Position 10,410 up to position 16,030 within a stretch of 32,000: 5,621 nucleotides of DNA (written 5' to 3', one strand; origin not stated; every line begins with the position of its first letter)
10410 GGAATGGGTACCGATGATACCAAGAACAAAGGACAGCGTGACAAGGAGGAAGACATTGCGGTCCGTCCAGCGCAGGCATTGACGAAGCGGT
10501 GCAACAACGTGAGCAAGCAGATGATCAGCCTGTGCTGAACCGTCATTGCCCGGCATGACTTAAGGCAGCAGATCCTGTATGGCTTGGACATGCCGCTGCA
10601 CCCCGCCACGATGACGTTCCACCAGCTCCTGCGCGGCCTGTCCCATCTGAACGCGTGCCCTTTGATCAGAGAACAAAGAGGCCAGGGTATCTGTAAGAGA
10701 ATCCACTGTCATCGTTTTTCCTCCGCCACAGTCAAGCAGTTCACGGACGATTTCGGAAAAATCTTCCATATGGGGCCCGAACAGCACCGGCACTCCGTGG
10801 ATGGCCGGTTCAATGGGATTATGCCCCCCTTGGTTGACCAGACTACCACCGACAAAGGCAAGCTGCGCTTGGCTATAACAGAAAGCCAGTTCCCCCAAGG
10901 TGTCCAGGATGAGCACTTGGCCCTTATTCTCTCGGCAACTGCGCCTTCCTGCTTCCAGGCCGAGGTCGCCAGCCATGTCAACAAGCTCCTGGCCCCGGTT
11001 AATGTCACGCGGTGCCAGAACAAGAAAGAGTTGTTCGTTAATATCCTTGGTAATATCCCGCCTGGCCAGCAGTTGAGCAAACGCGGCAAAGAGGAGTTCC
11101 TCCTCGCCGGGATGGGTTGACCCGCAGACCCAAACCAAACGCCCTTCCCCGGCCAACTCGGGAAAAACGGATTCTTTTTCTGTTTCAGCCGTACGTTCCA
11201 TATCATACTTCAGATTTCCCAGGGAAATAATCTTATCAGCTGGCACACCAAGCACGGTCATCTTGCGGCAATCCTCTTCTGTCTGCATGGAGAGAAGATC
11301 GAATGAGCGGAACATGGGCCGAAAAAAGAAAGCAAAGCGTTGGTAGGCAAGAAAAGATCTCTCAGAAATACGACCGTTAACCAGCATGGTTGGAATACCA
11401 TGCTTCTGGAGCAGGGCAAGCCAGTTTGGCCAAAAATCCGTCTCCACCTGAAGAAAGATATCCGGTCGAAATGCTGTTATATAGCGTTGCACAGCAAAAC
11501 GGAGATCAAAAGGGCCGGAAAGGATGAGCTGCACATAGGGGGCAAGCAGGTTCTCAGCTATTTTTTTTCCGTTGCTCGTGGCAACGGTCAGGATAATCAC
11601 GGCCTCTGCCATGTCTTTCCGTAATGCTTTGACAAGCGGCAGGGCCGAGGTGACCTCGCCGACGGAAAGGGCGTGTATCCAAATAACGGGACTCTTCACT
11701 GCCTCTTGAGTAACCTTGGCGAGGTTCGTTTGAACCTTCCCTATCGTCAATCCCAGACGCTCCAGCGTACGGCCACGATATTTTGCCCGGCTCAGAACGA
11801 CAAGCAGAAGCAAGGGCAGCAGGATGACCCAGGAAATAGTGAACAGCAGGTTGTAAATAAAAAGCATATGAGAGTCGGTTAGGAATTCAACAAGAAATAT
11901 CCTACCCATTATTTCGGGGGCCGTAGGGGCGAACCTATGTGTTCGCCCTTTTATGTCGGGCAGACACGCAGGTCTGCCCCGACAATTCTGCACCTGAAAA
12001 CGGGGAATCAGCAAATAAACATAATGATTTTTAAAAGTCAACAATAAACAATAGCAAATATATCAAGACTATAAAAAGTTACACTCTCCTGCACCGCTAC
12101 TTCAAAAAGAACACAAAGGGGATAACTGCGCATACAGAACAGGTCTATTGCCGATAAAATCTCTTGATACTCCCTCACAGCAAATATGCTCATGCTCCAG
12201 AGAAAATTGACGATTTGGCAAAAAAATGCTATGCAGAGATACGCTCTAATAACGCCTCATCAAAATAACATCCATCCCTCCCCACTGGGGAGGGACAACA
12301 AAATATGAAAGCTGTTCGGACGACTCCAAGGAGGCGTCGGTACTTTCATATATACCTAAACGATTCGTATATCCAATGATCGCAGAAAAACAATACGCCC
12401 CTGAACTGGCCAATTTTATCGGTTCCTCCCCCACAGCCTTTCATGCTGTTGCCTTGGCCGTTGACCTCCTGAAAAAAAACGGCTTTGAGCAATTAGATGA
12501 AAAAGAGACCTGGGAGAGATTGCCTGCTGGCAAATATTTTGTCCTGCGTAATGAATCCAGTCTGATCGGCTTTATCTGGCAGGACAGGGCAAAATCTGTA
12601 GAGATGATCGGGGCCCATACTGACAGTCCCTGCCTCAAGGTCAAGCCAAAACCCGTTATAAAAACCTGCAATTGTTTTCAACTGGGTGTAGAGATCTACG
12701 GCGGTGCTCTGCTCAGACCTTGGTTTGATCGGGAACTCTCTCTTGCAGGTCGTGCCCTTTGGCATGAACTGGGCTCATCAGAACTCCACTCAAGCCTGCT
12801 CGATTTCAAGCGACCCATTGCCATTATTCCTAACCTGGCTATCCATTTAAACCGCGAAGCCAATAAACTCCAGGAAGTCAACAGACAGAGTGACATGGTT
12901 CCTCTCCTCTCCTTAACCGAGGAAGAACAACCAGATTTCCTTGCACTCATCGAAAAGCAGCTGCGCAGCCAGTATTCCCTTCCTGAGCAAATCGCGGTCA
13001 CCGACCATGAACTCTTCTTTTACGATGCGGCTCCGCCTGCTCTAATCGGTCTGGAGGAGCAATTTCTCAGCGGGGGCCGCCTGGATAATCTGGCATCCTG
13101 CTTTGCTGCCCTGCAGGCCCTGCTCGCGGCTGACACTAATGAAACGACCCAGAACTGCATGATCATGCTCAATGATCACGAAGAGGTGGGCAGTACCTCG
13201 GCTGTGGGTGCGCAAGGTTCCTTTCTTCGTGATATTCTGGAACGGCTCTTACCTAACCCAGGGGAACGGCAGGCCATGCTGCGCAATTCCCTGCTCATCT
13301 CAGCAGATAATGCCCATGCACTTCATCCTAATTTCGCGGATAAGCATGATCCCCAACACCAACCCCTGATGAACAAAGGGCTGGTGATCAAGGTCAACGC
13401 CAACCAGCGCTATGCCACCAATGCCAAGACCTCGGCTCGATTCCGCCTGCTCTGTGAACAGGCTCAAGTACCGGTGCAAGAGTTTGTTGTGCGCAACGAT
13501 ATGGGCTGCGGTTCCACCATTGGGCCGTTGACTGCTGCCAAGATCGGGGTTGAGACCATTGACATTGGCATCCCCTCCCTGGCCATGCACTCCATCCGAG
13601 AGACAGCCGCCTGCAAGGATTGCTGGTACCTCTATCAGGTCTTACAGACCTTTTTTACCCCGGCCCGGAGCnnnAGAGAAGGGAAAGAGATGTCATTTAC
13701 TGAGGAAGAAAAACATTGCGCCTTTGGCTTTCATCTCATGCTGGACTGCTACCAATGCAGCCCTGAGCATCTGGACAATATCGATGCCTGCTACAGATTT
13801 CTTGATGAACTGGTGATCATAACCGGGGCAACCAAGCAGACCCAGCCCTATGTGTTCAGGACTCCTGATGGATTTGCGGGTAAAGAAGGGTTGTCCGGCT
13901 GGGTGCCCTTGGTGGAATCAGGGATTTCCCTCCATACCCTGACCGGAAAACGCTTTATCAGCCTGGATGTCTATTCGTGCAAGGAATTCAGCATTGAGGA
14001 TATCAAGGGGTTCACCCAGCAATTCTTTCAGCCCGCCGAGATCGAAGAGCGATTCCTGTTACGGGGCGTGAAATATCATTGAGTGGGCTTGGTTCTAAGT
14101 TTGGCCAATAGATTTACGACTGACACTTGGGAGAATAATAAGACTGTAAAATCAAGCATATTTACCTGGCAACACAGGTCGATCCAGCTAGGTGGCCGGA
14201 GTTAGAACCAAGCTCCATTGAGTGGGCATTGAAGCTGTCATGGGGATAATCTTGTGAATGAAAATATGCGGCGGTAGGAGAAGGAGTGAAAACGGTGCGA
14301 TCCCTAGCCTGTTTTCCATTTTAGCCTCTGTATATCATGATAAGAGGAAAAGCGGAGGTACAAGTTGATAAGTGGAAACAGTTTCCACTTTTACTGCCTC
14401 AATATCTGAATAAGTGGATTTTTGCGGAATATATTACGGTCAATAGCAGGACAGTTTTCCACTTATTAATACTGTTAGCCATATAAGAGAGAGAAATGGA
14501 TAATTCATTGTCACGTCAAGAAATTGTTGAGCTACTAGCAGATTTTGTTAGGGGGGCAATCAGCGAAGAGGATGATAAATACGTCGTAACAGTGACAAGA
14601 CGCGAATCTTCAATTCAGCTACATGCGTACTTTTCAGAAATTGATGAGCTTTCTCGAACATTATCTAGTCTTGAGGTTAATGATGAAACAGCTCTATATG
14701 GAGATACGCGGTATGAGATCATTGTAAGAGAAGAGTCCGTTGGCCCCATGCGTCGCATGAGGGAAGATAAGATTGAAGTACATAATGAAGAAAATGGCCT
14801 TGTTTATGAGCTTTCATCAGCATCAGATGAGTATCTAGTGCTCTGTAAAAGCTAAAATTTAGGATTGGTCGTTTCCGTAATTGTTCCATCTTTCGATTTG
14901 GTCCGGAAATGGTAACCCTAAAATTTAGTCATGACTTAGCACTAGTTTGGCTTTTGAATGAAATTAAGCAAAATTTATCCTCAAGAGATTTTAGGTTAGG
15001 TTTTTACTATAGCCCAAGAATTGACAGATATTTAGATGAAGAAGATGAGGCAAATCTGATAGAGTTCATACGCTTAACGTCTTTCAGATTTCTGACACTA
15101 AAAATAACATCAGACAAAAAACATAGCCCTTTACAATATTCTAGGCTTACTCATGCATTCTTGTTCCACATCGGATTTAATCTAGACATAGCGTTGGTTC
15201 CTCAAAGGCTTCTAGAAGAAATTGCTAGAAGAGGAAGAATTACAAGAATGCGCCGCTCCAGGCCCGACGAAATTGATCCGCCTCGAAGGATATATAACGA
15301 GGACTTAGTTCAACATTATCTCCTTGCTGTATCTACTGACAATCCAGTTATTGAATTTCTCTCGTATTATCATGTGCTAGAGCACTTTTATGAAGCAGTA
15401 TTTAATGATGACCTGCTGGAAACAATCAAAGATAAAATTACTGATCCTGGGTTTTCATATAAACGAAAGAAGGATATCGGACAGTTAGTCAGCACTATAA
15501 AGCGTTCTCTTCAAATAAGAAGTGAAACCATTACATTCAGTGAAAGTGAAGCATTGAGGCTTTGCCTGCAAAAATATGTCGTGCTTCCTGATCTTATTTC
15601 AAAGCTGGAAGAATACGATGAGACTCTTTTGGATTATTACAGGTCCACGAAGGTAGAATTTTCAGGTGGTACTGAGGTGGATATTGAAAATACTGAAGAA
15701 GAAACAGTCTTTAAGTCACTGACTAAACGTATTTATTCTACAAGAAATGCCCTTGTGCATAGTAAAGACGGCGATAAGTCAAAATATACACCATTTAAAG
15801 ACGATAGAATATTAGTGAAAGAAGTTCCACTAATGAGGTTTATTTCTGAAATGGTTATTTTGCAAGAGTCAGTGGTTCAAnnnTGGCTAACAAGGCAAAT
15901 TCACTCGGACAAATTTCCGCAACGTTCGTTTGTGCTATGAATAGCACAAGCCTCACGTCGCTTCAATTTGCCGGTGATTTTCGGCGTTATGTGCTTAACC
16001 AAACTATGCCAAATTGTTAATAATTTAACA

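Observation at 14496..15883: Cassette 1: HEPN-like (RNALVH) protein preceded by an acidic 119-aa ORF; possibly one 462-aa gene broken at an A-run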

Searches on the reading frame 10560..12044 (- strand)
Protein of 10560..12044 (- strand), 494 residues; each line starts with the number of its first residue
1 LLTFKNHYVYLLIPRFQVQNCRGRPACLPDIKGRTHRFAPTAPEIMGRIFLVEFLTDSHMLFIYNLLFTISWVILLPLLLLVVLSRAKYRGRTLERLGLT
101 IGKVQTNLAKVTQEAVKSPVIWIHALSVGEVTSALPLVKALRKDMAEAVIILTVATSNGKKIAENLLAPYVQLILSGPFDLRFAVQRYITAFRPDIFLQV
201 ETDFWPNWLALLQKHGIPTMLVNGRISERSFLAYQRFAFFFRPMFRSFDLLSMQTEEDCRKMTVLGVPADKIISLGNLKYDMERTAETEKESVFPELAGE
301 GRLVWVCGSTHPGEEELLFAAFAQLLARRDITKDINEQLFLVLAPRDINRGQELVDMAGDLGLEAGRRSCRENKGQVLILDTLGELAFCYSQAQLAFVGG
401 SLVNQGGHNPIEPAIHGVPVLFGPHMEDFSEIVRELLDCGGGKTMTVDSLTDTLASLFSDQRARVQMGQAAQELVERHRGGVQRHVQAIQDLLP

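Call 19: search_protein_families(library=pfam, proteins=[window:10560-12044:-], max_evalue=0.01)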
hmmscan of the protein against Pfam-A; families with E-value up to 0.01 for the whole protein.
window:10560-12044:- (494 aa): 3 families
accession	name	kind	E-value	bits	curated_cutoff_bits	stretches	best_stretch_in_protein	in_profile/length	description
PF04413.22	Glycos_transf_N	-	1.1e-54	185.1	23.9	1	112-282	11-179/179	3-Deoxy-D-manno-octulosonic-acid transferase (kdotransferase)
PF13579.12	Glyco_trans_4_4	-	0.00056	20.7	29.7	1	135-274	8-154/158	Glycosyl transferase 4-like domain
PF00534.26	Glycos_transf_1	-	0.0077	16.2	26.4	0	372-473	70-171/172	Glycosyl transferases group 1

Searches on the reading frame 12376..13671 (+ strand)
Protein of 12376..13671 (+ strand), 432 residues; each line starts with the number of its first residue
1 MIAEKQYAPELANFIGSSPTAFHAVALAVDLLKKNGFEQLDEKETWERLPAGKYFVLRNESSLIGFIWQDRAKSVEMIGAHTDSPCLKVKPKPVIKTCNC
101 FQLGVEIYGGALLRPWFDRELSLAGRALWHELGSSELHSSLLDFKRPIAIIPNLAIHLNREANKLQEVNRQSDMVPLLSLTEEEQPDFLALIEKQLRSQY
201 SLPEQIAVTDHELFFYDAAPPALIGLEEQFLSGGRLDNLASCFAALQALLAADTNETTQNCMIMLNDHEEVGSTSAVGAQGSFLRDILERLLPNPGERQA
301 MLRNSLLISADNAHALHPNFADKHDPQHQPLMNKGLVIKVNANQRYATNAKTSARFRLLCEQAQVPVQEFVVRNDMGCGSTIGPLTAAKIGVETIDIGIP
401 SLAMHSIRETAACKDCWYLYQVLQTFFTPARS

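Call 7: search_protein_families(library=ncbifam, proteins=[window:12376-13671:+], max_evalue=0.1)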
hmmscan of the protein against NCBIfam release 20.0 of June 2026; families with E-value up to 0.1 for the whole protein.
window:12376-13671:+ (432 aa): 2 families
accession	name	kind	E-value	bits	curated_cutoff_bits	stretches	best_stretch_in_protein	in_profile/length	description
NF002759.0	PRK02813.1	equivalog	5.8e-164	546.1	356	1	4-428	5-428/430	M18 family aminopeptidase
NF002600.0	PRK02256.1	equivalog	8.6e-47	159.7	529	1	6-428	26-461/463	aminopeptidase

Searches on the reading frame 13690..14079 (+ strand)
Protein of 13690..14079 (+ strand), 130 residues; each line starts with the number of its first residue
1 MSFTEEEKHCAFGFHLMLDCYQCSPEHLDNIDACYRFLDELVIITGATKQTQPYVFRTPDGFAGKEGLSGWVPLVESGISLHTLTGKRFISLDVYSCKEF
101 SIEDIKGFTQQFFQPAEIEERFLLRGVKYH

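Call 7: search_protein_families(library=ncbifam, proteins=[window:13690-14079:+], max_evalue=0.1)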
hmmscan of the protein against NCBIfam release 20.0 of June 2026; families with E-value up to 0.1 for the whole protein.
window:13690-14079:+ (130 aa): 1 family
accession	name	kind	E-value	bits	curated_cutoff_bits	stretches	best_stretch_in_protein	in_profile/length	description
TIGR03330.1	SAM_DCase_Bsu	equivalog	1.6e-12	47.7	75.65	1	12-126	3-112/112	adenosylmethionine decarboxylase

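Call 32: search_protein_families(library=padloc, proteins=[window:13690-14079:+], max_evalue=0.01)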
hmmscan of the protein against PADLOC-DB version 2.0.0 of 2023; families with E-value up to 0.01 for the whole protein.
window:13690-14079:+ (130 aa): 0 families

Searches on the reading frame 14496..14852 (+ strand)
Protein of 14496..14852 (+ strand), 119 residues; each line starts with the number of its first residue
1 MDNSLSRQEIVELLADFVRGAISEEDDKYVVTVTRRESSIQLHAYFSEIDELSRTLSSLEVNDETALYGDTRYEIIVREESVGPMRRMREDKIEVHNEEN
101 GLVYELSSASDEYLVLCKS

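Call 4: search_protein_families(library=pfam, proteins=[window:14496-14852:+], max_evalue=1)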
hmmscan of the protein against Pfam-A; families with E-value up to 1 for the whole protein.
window:14496-14852:+ (119 aa): 3 families
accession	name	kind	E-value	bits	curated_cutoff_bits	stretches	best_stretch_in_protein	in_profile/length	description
PF04532.17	DUF587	-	0.00049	19.9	25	1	11-65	168-223/227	Protein of unknown function (DUF587)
PF02926.22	THUMP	-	0.12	13.2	20.6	1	8-66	5-49/84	THUMP domain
PF13856.12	Gifsy-2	-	0.14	12.7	24.1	1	30-87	16-73/99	ATP-binding sugar transporter from pro-phage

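Call 5: search_protein_families(library=padloc, proteins=[window:14496-14852:+], max_evalue=1)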
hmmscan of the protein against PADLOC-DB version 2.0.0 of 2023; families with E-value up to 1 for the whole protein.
window:14496-14852:+ (119 aa): 0 families

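Call 7: search_protein_families(library=ncbifam, proteins=[window:14496-14852:+], max_evalue=0.1)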
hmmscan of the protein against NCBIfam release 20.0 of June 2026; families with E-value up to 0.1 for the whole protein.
window:14496-14852:+ (119 aa): 0 families

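Call 66: search_protein_families(library=phrogs, proteins=[window:14496-14852:+], max_evalue=0.01)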
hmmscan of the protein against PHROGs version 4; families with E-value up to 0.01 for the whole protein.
window:14496-14852:+ (119 aa): 0 families

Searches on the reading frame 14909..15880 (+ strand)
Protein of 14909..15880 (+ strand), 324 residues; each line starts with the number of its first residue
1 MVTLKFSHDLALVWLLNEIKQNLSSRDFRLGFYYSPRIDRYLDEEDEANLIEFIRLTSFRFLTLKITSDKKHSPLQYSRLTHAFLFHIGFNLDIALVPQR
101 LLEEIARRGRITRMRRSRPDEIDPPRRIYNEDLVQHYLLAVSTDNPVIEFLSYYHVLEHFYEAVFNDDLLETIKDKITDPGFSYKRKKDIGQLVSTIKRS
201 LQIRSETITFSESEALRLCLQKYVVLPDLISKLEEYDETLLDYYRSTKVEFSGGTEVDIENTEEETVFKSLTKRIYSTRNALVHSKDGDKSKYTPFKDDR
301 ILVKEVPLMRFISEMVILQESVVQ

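Call 4: search_protein_families(library=pfam, proteins=[window:14909-15880:+], max_evalue=1)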
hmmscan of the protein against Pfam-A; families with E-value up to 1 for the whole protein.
window:14909-15880:+ (324 aa): 2 families
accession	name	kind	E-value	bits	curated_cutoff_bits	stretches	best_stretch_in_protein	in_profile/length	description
PF17419.7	MauJ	-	1.2e-05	26.6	28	1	135-314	3-112/116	Methylamine utilization protein MauJ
PF18739.6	HEPN_Apea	-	0.082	13.8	24.4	1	263-320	75-129/136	Apea-like HEPN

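Call 5: search_protein_families(library=padloc, proteins=[window:14909-15880:+], max_evalue=1)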
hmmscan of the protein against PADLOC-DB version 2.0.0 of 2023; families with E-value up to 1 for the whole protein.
window:14909-15880:+ (324 aa): 2 families
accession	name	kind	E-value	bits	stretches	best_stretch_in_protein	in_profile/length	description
PDLC03836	DzbB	-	1.6e-15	55.4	1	127-298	183-316/341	-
PDLC01680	Cas13-ApeA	-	0.00095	17.1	1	261-320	116-172/175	Cas13-ApeA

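Call 7: search_protein_families(library=ncbifam, proteins=[window:14909-15880:+], max_evalue=0.1)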
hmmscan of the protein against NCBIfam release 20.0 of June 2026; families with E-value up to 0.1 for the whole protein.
window:14909-15880:+ (324 aa): 0 families

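Call 66: search_protein_families(library=phrogs, proteins=[window:14909-15880:+], max_evalue=0.01)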
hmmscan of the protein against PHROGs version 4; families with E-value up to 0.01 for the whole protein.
window:14909-15880:+ (324 aa): 0 families

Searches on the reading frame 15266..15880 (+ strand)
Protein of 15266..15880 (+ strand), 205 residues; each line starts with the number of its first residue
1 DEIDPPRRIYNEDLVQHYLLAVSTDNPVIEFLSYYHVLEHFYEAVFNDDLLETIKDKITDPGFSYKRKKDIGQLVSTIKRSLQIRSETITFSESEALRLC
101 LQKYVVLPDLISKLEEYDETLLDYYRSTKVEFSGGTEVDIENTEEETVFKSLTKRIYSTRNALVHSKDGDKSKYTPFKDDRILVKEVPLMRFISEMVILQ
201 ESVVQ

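Call 50: predict_structure(alignment_id=A3)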
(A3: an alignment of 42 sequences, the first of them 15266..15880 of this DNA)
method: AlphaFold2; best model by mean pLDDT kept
length: 205 residues; sequences in the alignment: 42
mean_pLDDT: 87.5   pTM: 0.81
mean pLDDT of the five models: 87.5, 86.3, 82.7, 81.8, 80.9
residues with pLDDT >= 90: 136; 70-90: 45; 50-70: 15; < 50: 9
segments of 3 or more residues with pLDDT < 50: 168-176
pLDDT, mean of each block of 10 residues (from residue 1): 77 89 91 95 91 92 93 88 62 91 97 97 96 92 96 96 68 50 92 96 86
secondary structure, 60 per line:
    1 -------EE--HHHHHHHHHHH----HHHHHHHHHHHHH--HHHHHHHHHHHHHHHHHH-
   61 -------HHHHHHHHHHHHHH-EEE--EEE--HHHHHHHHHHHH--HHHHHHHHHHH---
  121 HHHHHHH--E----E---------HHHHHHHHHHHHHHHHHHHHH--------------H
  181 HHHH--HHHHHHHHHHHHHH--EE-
elements in order: H12-22 H27-39 H42-59 H68-81 E83-85 E88-90 H93-104 H107-117 H121-127 H145-165 H180-184 H187-200

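Call 52: fold_search(model_id=the predicted structure, library=pdb)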
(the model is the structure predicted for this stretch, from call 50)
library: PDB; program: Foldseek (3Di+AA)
matches with E <= 10: 176; with E <= 0.001: 0
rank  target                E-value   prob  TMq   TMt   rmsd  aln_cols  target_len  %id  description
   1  2f2g_B                1.1e+00  0.08  0.17  0.17  19.3       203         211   11  X-Ray Structure of Gene Product From Arabidopsis Thaliana AT3G16990 (released 2005-12-13)
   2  3h39_B                1.2e+00  0.05  0.14  0.09  19.0       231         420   16  The complex structure of CCA-adding enzyme with ATP (released 2009-10-13)
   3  3zom_A                1.5e+00  0.06  0.14  0.15  18.0       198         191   12  M.acetivorans protoglobin F145W mutant (released 2014-03-12)
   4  7tlf_N                1.7e+00  0.08  0.16  0.18  16.5       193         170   12  Structure of the photoacclimated Light Harvesting Complex PE545 from Proteomonas sulcata (released 2022-02-09)
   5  3brj_D                1.9e+00  0.11  0.23  0.26  14.5       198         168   13  Crystal structure of mannitol operon repressor (MtlR) from Vibrio parahaemolyticus RIMD 2210633 (released 2008-01-15)
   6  3zji_B                2.0e+00  0.06  0.15  0.15  18.4       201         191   11  Tyr(61)B10Ala mutation of M.acetivorans protoglobin in complex with cyanide (released 2013-06-26)
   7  7tlf_D                2.1e+00  0.08  0.17  0.19  16.2       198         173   13  Structure of the photoacclimated Light Harvesting Complex PE545 from Proteomonas sulcata (released 2022-02-09)
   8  6nuq                  2.1e+00  0.04  0.14  0.08  20.4       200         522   13  Stat3 Core in complex with compound SI109 (released 2019-12-04)
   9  3c8g_B                2.2e+00  0.11  0.24  0.28  15.2       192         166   14  Crystal structure of a possible transciptional regulator YggD from Shigella flexneri 2a str. 2457T (released 2008-02-19)
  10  1a22_A                2.2e+00  0.06  0.16  0.18  17.0       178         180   16  HUMAN GROWTH HORMONE BOUND TO SINGLE RECEPTOR (released 1998-04-29)
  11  3ncb_A                2.3e+00  0.05  0.16  0.17  18.1       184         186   13  A mutant human Prolactin receptor antagonist H180A in complex with the extracellular domain of the human prolactin rec (released 2010-09-29)
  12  9p11_C                2.5e+00  0.04  0.17  0.13  18.6       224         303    9  Cas1-Cas2/3 integrase, heterohexameric assembly (released 2025-10-22)
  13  9bj7_E                2.6e+00  0.07  0.18  0.21  18.4       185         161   11  Crystal structure of the N-terminal truncated AbiV (residues 24-201) (released 2025-08-13)
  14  6atg_C                2.6e+00  0.07  0.18  0.17  15.0       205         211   14  Insights to complement factor H recruitment by the borrelial CspZ protein as revealed by structural analysis (released 2018-09-12)
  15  6atg_B                2.6e+00  0.06  0.19  0.18  15.6       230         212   13  Insights to complement factor H recruitment by the borrelial CspZ protein as revealed by structural analysis (released 2018-09-12)
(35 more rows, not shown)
